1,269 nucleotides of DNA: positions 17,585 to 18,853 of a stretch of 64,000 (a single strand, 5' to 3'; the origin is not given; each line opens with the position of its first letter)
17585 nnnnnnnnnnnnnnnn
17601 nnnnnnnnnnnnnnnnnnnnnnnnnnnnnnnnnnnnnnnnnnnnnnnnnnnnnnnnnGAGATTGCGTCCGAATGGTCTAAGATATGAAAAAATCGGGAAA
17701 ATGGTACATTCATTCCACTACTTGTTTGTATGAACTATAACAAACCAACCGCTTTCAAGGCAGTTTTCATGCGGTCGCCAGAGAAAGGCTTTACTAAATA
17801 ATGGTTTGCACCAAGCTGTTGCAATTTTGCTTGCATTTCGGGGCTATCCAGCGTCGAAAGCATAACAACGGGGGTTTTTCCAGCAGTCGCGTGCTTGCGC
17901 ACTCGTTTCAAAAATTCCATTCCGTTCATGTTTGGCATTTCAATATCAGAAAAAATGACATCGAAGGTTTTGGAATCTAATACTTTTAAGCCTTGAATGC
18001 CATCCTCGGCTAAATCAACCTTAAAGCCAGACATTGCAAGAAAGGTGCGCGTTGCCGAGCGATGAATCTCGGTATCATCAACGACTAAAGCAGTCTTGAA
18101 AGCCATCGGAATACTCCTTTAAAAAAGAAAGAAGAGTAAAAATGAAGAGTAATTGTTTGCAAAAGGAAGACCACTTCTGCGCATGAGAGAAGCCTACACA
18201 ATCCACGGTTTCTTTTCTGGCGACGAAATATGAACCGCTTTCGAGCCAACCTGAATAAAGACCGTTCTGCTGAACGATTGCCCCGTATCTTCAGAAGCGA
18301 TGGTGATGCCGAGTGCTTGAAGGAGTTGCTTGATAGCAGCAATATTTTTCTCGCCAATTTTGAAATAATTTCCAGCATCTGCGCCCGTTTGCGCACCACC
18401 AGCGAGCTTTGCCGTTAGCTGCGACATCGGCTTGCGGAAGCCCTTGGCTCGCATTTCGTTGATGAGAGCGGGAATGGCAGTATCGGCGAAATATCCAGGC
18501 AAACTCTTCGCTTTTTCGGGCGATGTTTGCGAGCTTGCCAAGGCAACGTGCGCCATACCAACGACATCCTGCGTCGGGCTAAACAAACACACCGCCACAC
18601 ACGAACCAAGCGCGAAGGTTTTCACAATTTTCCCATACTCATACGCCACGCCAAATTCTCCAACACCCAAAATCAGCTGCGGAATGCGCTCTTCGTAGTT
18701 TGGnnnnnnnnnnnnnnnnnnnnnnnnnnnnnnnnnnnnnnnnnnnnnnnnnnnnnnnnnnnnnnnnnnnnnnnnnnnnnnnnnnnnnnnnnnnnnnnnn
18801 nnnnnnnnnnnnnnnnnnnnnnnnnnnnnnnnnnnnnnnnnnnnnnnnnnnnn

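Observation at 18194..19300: CheB-type receiver domain fused to CheD deamidase, next to CheB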

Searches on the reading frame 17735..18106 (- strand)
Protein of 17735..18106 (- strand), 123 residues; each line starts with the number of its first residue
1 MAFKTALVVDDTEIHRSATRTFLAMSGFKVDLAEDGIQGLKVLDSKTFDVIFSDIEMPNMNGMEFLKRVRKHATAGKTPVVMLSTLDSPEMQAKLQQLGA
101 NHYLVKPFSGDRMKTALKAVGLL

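Call 6: search_protein_families(library=pfam, proteins=[window:17735-18106:-], max_evalue=0.01)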
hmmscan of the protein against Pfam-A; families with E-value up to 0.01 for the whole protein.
window:17735-18106:- (123 aa): 1 family
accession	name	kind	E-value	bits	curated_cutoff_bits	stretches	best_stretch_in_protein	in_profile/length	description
PF00072.30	Response_reg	-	2.3e-28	99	30.2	1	7-117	2-110/111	Response regulator receiver domain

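Call 7: search_protein_families(library=ncbifam, proteins=[window:17735-18106:-], max_evalue=0.01)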
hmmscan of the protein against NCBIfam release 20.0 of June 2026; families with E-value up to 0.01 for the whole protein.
window:17735-18106:- (123 aa): 97 families (the best 25 are shown)
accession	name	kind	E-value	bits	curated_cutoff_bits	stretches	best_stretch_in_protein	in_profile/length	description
NF045944.1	ResRegRpaBCyano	equivalog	5.9e-20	71.6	330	1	7-119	1-110/229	response regulator transcription factor RpaB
NF007969.0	PRK10693.1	equivalog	6.4e-20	71.4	329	1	3-109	7-111/337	two-component system response regulator RssB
NF007901.0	PRK10610.1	equivalog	7.5e-20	71.4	189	1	6-117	8-120/129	chemotaxis response regulator CheY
NF045505.1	RR_RssB_Pseudo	equivalog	4e-19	68.9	700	1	5-109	7-109/394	two-component system response regulator RssB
NF041733.1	resp_reg_CseB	equivalog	1.2e-18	67.3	350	1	6-119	3-113/228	two-component system response regulator CseB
TIGR01387.1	cztR_silR_copR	subfamily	1.9e-18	66.9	279.2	1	7-110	2-103/218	heavy metal response regulator transcription factor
NF008469.0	PRK11361.1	equivalog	3e-18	65.8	714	1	3-115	4-114/461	acetoacetate metabolism transcriptional regulator AtoC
NF008199.0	PRK10955.1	equivalog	4e-18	66.2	341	1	6-119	4-113/232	envelope stress response regulator transcription factor CpxR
NF007135.0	PRK09581.1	equivalog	7.1e-18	64.6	474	1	6-111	5-110/457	PleD family two-component system response regulator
NF008099.0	PRK10841.1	equivalog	9.1e-18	63.4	920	1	6-118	827-937/949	two-component system sensor histidine kinase RcsC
NF011874.0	PRK15347.1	equivalog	1.2e-17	63.2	852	1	7-118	694-807/921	two component system sensor kinase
NF012023.0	PRK15479.1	equivalog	1.7e-16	60.4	337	1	7-119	5-114/224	transcriptional regulator TctD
NF006900.1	PRK09390.1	equivalog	2.3e-16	59.9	255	1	6-118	7-117/203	response regulator FixJ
NF053854.1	RespRegPhoBBctds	equivalog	3.6e-16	59.2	270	1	7-120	2-114/225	two-component system response regulator PhoB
NF045991.1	RespRegCtrARhodob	equivalog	3.8e-16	59.5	350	1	6-120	4-115/224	response regulator transcription factor CtrA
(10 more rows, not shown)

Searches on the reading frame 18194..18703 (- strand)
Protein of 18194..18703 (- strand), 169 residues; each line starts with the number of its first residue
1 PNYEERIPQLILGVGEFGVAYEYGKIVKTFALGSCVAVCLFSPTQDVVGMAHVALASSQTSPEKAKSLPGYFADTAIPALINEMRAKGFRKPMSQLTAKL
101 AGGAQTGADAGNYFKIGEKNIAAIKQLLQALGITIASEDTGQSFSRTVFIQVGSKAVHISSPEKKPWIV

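Call 23: find_homologous_proteins(query=window:18194-18703:-, max_evalue=0.00001)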
Query window:18194-18703:- (169 aa): 531 proteins with E <= 0.00001 among 624 candidates; the best 120 are listed.
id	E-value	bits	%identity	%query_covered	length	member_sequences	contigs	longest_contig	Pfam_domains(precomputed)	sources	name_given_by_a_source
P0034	7.5e-78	278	75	100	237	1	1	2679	PF03975.19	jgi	jgi:chemotaxis protein CheD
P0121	9.5e-40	154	50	95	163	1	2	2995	PF03975.19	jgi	jgi:chemotaxis protein CheD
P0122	1.1e-38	151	51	93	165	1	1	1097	PF03975.19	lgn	-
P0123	3.6e-38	149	49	95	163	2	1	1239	PF03975.19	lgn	-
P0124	1.2e-37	147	49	93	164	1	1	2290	PF03975.19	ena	-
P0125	1.4e-37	147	48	93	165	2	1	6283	PF03975.19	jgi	-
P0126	3.2e-37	146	49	94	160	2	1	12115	PF03975.19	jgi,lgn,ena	-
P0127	6.4e-37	145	49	93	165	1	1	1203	PF03975.19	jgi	-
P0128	7.2e-37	145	49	93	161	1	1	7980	PF03975.19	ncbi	-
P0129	7.4e-37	145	49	93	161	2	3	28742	PF03975.19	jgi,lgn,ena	jgi:chemotaxis protein CheD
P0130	8.3e-37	145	48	95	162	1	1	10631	PF03975.19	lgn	-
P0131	8.4e-37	145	51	95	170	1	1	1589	PF03975.19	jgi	-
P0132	8.8e-37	144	49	94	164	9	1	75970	PF03975.19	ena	-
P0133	1.2e-36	144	50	94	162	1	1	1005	PF03975.19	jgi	-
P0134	1.3e-36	144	47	94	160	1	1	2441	PF03975.19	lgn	-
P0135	1.7e-36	144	51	94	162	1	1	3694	PF03975.19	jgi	jgi:chemotaxis protein CheD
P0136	1.8e-36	143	50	94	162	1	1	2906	PF03975.19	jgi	jgi:chemotaxis protein CheD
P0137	1.8e-36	143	49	93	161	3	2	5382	PF03975.19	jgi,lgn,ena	jgi:chemotaxis protein CheD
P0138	2.4e-36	143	50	94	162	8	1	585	PF03975.19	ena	-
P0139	2.6e-36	143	47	94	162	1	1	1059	PF03975.19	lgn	-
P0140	2.6e-36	143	49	94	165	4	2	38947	PF03975.19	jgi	-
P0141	2.9e-36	143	49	94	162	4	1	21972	PF03975.19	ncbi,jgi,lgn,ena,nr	ncbi:MAG: chemotaxis protein CheD [Desulfuromonas sp.]|nr:chemotaxis protein CheD [Desulfuromonas sp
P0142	3.1e-36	143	50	94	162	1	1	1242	PF03975.19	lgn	-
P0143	3.2e-36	143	49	94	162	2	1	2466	PF03975.19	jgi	jgi:chemotaxis protein CheD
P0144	3.3e-36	143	50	94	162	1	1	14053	PF03975.19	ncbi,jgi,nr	ncbi:MAG: chemotaxis protein CheD [Deltaproteobacteria bacterium]|nr:chemotaxis protein CheD [Deltap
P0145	3.4e-36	143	49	96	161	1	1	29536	PF03975.19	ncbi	-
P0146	3.7e-36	142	49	94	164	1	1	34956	PF03975.19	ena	-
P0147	3.7e-36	142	47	93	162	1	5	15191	PF03975.19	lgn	-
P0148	4.9e-36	142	48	94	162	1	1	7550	PF03975.19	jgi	jgi:chemotaxis protein CheD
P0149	5.4e-36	142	50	95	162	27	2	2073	PF03975.19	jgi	-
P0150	5.9e-36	142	48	94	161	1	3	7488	PF03975.19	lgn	-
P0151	6.0e-36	142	49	94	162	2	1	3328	PF03975.19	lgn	-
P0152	6.3e-36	142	47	95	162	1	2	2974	PF03975.19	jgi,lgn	-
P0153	6.4e-36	142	48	94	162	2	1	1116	PF03975.19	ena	-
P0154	6.5e-36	142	48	95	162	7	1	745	PF03975.19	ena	-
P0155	6.7e-36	142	48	94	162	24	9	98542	PF03975.19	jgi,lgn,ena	-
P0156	7.3e-36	141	49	95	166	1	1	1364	PF03975.19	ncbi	-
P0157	7.6e-36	141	50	94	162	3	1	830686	PF03975.19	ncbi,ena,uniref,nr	ncbi:chemotaxis protein CheD [uncultured Desulfuromonas sp.]|uniref:chemotaxis protein CheD n=1 Tax=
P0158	7.7e-36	141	47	94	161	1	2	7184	PF03975.19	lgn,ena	-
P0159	8.2e-36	141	49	94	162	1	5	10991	PF03975.19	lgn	-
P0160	8.3e-36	141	49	94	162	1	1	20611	PF03975.19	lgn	-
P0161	8.6e-36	141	48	94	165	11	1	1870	PF03975.19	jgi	-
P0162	9.2e-36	141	48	94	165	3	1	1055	PF03975.19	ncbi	-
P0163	1.1e-35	141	48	94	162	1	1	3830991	PF03975.19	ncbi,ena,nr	nr:chemotaxis protein CheD [uncultured Desulfuromonas sp.]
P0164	1.1e-35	141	46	93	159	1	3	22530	PF03975.19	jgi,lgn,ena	-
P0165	1.1e-35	141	47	94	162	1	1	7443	PF03975.19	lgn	-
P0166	1.2e-35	141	49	94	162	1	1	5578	PF03975.19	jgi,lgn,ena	-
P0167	1.2e-35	141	48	94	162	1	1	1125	PF03975.19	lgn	-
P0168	1.2e-35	141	47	94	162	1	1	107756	PF03975.19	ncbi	-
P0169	1.3e-35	141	46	93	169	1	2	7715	PF03975.19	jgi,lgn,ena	-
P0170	1.5e-35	140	48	94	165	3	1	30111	PF03975.19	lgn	-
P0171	1.5e-35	140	47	93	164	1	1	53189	PF03975.19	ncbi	-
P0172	1.5e-35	140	47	94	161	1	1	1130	PF03975.19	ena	-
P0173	1.6e-35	140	49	94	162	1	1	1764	PF03975.19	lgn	-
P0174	1.7e-35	140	46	92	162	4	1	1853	PF03975.19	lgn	-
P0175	1.8e-35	140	47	94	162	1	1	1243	PF03975.19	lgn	-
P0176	1.9e-35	140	48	94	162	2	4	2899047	PF03975.19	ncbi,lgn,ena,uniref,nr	ncbi:chemotaxis protein CheD [Desulfuromonas thiophila]|uniref:Probable chemoreceptor glutamine deam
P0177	2.1e-35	140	51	85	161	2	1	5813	PF03975.19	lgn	-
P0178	2.5e-35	140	49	95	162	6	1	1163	PF03975.19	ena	-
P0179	3.0e-35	139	48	94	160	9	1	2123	PF03975.19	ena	-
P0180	3.2e-35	139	48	93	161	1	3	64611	PF03975.19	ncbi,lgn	ncbi:MAG: chemotaxis protein CheD [Calditrichia bacterium]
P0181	3.3e-35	139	48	94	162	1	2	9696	PF03975.19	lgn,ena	-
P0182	3.5e-35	139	48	94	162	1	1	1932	PF03975.19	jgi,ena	-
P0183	3.7e-35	139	49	93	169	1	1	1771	PF03975.19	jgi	jgi:chemotaxis protein CheD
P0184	3.7e-35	139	46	94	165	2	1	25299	PF03975.19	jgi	jgi:chemotaxis protein CheD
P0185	3.8e-35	139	47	94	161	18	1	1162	PF03975.19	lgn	-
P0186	3.9e-35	139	47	95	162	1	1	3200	PF03975.19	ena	-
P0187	4.0e-35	139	49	93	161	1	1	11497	PF03975.19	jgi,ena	-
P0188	4.1e-35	139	48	94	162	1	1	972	PF03975.19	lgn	-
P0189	4.4e-35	139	47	94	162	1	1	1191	PF03975.19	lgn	-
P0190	4.6e-35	139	49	94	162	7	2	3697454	PF03975.19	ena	-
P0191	4.7e-35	139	46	95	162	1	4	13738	PF03975.19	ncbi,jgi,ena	-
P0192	4.8e-35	139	47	94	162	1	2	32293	PF03975.19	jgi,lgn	jgi:chemotaxis protein CheD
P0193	5.4e-35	139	48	94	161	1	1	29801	PF03975.19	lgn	-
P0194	6.2e-35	138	49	94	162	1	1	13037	PF03975.19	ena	-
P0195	6.4e-35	138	48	94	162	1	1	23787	PF03975.19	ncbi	-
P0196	7.2e-35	138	48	95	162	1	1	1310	PF03975.19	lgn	-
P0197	7.7e-35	138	48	94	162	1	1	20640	PF03975.19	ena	-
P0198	8.3e-35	138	49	93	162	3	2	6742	PF03975.19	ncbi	-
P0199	8.8e-35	138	48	94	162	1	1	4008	PF03975.19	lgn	-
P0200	9.0e-35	138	45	94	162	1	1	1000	PF03975.19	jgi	-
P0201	9.3e-35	138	46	94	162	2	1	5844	PF03975.19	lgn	-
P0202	9.3e-35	138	47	94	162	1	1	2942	PF03975.19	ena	-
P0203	9.5e-35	138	46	92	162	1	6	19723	PF03975.19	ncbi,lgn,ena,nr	ncbi:chemotaxis protein CheD [bacterium]|nr:chemotaxis protein CheD [bacterium]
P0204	1.0e-34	138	49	94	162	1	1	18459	PF03975.19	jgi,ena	-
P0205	1.1e-34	138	49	94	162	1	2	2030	PF03975.19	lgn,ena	-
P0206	1.1e-34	138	48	94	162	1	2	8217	PF03975.19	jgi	-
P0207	1.2e-34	138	48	94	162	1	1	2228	PF03975.19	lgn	-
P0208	1.3e-34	137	48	94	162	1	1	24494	PF03975.19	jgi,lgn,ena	-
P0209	1.3e-34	137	47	93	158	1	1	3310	PF03975.19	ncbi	-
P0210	1.6e-34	137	48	94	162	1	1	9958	PF03975.19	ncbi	-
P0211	1.7e-34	137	47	94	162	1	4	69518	PF03975.19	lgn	-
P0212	1.8e-34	137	48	94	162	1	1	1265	PF03975.19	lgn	-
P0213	1.8e-34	137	47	93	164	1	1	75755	PF03975.19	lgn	-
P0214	1.9e-34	137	48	93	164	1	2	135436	PF03975.19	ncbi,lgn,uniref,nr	ncbi:chemotaxis protein CheD [Chitinivibrio alkaliphilus]|uniref:Probable chemoreceptor glutamine de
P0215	2.0e-34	137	45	93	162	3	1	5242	PF03975.19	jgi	-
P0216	2.0e-34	137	46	95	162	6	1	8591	PF03975.19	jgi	jgi:chemotaxis protein CheD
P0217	2.0e-34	137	48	93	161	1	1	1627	PF03975.19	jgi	jgi:chemotaxis protein CheD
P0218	2.0e-34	137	45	91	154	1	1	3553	PF03975.19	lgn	-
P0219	2.3e-34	137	45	94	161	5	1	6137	PF03975.19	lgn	-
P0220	2.5e-34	136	45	94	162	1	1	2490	PF03975.19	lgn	-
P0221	2.6e-34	136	47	95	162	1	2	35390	PF03975.19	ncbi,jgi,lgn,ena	-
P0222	2.9e-34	136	48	94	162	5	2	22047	PF03975.19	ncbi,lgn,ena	-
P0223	2.9e-34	136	48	94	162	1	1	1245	PF03975.19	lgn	-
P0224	3.2e-34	136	45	94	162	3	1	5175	PF03975.19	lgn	-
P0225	3.3e-34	136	48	94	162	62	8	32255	PF03975.19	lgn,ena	-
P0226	3.3e-34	136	46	93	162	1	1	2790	PF03975.19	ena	-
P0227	3.4e-34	136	48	94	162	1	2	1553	PF03975.19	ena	-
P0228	3.5e-34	136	46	94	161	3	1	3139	PF03975.19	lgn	-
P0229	3.7e-34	136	47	95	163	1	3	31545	PF03975.19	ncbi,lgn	ncbi:MAG TPA: chemotaxis protein CheD [Malonomonas sp.]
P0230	3.8e-34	136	48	94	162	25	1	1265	PF03975.19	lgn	-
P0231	4.1e-34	136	47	94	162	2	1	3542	PF03975.19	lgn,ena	-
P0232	4.2e-34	136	44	95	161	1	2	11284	PF03975.19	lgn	-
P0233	4.3e-34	136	48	94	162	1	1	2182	PF03975.19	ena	-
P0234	4.6e-34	136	48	93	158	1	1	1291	PF03975.19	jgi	jgi:chemotaxis protein CheD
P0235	4.9e-34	136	47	94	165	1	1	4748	PF03975.19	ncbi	-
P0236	5.1e-34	135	46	93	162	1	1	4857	PF03975.19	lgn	-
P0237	5.3e-34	135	45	94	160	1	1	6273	PF03975.19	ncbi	ncbi:MAG: chemotaxis protein CheD [Pseudomonadota bacterium]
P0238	5.8e-34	135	47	94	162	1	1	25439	PF03975.19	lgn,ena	-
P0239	5.8e-34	135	47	94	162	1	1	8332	PF03975.19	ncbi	-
